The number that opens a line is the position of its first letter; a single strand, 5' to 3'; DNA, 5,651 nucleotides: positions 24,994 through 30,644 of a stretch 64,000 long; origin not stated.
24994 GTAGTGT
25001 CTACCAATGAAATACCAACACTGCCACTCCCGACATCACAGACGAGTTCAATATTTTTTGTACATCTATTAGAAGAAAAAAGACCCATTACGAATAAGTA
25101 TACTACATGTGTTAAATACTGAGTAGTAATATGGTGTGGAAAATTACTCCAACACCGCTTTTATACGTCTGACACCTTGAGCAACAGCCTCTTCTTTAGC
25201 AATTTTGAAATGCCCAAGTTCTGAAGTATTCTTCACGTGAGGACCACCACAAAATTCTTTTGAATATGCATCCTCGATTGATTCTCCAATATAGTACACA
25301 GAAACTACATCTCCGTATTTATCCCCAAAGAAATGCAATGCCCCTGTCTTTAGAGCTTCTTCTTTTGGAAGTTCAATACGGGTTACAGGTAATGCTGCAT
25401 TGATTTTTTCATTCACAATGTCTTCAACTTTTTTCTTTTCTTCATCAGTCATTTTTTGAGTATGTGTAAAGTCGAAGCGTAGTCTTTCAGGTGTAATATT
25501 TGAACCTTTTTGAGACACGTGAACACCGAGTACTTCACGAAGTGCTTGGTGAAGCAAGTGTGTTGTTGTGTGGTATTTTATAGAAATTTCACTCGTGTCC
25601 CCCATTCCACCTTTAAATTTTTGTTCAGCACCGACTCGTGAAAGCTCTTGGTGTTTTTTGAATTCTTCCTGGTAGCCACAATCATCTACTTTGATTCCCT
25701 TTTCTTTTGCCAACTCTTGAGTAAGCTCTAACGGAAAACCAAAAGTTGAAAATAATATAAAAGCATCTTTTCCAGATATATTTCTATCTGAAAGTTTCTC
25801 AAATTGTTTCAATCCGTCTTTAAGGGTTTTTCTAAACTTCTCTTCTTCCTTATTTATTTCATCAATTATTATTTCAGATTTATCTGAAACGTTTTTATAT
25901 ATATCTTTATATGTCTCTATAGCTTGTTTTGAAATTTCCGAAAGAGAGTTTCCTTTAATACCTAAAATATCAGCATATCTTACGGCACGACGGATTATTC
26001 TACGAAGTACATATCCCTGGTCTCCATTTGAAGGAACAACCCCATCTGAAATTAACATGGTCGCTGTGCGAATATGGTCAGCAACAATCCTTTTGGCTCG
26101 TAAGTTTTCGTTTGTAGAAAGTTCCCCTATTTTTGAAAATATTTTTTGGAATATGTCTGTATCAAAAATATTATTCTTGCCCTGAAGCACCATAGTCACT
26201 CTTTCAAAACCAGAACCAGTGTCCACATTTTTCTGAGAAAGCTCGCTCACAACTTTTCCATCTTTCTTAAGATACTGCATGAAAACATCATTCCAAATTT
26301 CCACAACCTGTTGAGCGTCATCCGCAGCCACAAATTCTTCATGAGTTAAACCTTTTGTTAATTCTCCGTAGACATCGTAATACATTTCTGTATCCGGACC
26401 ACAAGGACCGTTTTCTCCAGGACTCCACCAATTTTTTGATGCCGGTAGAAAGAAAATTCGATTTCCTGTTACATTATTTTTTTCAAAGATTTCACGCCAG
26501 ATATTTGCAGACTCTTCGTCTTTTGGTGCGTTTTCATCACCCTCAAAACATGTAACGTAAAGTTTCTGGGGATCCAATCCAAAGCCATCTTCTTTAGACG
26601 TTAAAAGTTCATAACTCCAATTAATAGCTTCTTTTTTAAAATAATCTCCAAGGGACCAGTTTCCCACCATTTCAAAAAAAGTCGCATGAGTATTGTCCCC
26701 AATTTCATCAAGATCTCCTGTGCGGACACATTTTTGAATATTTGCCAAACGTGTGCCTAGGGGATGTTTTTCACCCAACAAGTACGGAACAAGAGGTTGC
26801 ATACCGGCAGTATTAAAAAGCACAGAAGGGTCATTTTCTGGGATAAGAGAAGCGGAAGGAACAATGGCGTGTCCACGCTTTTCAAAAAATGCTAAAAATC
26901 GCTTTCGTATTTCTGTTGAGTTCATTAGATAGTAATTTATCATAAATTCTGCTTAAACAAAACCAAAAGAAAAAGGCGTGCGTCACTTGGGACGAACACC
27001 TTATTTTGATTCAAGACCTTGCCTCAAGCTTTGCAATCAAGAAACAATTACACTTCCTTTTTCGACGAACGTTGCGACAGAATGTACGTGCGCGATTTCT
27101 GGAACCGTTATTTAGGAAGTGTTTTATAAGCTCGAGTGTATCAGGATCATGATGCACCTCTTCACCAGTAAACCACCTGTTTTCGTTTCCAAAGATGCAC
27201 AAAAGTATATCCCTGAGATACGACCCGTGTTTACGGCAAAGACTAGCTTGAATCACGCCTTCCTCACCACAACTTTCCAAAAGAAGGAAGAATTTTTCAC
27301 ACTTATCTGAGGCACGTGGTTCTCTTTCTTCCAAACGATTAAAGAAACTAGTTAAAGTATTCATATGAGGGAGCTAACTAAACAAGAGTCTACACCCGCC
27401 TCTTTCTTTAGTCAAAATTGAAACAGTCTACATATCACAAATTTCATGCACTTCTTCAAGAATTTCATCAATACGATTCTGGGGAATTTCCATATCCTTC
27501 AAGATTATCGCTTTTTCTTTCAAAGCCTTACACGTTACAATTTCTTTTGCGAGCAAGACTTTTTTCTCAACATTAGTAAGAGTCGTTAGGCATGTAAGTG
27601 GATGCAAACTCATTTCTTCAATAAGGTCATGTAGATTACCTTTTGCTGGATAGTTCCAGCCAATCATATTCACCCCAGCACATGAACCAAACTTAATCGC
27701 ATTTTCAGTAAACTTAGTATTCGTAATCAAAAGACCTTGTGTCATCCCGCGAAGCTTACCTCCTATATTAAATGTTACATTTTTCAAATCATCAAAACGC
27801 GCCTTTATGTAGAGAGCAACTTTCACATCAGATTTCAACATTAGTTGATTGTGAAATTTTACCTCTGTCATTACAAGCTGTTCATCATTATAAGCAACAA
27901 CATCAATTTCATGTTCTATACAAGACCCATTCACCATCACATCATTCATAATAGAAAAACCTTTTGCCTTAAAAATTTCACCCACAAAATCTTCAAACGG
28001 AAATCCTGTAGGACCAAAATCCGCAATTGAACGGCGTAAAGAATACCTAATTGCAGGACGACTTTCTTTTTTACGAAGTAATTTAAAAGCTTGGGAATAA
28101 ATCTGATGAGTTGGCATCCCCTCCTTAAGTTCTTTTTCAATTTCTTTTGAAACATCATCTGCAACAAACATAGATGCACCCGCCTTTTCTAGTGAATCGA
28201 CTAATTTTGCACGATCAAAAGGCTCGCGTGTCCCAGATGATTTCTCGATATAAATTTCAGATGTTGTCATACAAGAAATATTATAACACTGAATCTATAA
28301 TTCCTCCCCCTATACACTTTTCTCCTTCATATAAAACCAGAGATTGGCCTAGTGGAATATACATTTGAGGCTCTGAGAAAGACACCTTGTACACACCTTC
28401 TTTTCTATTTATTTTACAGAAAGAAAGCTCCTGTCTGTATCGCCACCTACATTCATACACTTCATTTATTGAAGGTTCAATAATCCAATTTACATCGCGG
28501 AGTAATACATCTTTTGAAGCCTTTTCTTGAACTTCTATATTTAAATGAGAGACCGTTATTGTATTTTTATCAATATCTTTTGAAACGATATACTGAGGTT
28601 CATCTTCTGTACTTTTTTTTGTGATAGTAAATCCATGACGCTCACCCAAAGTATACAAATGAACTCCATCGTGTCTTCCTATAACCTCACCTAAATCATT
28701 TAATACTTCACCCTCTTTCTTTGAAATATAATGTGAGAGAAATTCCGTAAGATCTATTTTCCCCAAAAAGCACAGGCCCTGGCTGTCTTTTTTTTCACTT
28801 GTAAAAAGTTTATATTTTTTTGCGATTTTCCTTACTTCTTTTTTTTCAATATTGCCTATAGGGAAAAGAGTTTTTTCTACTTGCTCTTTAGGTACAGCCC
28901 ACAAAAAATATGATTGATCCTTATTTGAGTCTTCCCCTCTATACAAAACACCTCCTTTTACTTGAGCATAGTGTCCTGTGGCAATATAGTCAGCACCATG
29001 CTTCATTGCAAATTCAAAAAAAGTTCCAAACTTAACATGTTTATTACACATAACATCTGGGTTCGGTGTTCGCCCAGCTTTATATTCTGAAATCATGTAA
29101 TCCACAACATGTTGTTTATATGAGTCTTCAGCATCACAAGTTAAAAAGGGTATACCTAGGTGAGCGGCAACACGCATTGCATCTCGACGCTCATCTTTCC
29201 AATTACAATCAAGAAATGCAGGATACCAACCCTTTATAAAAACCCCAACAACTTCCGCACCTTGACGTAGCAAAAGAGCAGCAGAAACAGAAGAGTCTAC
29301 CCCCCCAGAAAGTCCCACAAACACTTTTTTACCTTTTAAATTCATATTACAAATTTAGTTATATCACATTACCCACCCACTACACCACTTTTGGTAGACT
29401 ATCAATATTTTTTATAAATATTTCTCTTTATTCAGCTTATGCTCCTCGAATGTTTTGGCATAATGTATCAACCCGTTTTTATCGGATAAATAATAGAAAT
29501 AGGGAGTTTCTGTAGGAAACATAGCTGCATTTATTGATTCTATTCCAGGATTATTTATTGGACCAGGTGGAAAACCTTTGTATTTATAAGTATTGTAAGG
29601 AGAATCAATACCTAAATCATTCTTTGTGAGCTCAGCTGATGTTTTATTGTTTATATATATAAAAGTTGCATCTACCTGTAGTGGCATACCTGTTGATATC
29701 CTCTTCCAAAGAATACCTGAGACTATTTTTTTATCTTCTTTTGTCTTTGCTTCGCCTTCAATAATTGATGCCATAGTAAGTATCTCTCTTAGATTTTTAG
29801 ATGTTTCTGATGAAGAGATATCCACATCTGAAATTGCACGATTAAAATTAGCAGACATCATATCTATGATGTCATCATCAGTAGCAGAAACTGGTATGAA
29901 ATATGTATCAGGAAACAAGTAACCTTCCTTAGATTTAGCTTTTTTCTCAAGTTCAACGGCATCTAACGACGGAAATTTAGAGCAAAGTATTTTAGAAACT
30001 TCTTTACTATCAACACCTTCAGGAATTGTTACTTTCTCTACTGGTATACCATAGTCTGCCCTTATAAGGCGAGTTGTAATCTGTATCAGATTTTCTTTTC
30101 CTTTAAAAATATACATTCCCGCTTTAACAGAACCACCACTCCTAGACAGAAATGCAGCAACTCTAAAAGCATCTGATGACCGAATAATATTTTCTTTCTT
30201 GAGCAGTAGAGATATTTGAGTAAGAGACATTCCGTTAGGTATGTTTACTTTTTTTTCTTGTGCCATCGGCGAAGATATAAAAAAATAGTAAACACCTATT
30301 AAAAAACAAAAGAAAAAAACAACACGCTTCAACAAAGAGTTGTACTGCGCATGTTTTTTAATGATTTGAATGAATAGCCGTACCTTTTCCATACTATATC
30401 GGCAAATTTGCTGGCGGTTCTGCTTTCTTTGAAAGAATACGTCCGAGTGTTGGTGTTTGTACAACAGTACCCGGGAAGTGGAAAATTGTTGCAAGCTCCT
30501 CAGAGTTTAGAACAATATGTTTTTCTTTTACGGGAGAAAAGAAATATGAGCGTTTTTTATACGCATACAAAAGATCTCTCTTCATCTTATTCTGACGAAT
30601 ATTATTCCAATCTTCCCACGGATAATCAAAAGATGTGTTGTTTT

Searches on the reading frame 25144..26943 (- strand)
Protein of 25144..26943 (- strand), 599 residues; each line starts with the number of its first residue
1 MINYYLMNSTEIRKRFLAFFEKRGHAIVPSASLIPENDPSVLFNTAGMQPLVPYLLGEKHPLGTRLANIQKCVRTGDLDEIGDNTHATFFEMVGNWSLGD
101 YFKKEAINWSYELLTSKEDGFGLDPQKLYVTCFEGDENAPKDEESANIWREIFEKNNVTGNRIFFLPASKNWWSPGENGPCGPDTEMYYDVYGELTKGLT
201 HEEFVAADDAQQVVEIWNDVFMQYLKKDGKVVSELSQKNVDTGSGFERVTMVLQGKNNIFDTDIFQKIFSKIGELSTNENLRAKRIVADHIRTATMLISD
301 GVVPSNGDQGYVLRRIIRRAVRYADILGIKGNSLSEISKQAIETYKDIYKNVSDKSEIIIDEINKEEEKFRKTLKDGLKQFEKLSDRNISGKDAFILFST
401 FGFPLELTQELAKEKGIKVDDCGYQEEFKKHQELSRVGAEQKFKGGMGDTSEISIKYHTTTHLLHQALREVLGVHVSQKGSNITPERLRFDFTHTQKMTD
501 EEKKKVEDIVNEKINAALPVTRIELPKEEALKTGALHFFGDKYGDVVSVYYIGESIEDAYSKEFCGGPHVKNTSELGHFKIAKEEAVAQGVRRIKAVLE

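Call 55: search_protein_families(library=pfam, proteins=[window:25144-26943:-], max_evalue=0.000001)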
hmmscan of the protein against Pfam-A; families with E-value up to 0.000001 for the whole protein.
window:25144-26943:- (599 aa): 2 families
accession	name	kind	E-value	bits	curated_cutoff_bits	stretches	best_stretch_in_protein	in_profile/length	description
PF01411.24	tRNA-synt_2c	-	2.8e-135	452.4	30.3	1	11-467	1-459/552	tRNA synthetases class II (A)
PF07973.19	tRNA_SAD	-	1.8e-16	60.2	24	1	547-594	1-43/44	Threonyl and Alanyl tRNA synthetase second additional domain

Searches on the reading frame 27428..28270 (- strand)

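Call 70: search_protein_families(library=pfam, proteins=[window:27428-28270:-], max_evalue=0.00001)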
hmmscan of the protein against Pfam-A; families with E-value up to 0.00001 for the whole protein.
window:27428-28270:- (280 aa): 2 families
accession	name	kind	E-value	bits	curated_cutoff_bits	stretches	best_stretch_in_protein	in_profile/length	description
PF03477.21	ATP-cone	-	3.2e-08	34.5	25.8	1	6-69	1-71/88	ATP cone domain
PF04471.18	Mrr_cat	-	6.7e-06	26.7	21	0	89-199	6-102/115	Restriction endonuclease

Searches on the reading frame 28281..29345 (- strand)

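Call 70: search_protein_families(library=pfam, proteins=[window:28281-29345:-], max_evalue=0.00001)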
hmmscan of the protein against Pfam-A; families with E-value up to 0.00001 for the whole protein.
window:28281-29345:- (354 aa): 4 families
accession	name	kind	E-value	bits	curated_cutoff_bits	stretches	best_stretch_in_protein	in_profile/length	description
PF03054.22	tRNA_Me_trans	-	3.1e-71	239.7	20.6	1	6-196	1-202/202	tRNA methyl transferase HUP domain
PF20259.3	tRNA_Me_trans_M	-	4.1e-19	68.3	27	1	201-267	2-66/66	tRNA methyl transferase PRC-barrel domain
PF20258.4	tRNA_Me_trans_C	-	4.5e-15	56.2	20.6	1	279-350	3-77/77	Aminomethyltransferase beta-barrel domain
PF02540.23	NAD_synthase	-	4e-06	26.6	21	0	6-79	19-88/242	NAD synthase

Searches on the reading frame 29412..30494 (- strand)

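Call 70: search_protein_families(library=pfam, proteins=[window:29412-30494:-], max_evalue=0.00001)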
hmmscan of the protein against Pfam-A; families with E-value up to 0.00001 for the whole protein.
window:29412-30494:- (360 aa): 1 family
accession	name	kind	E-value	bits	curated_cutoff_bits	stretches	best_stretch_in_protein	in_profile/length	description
PF02618.21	YceG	-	6.6e-74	249.3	32.4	1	83-358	1-275/275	YceG-like family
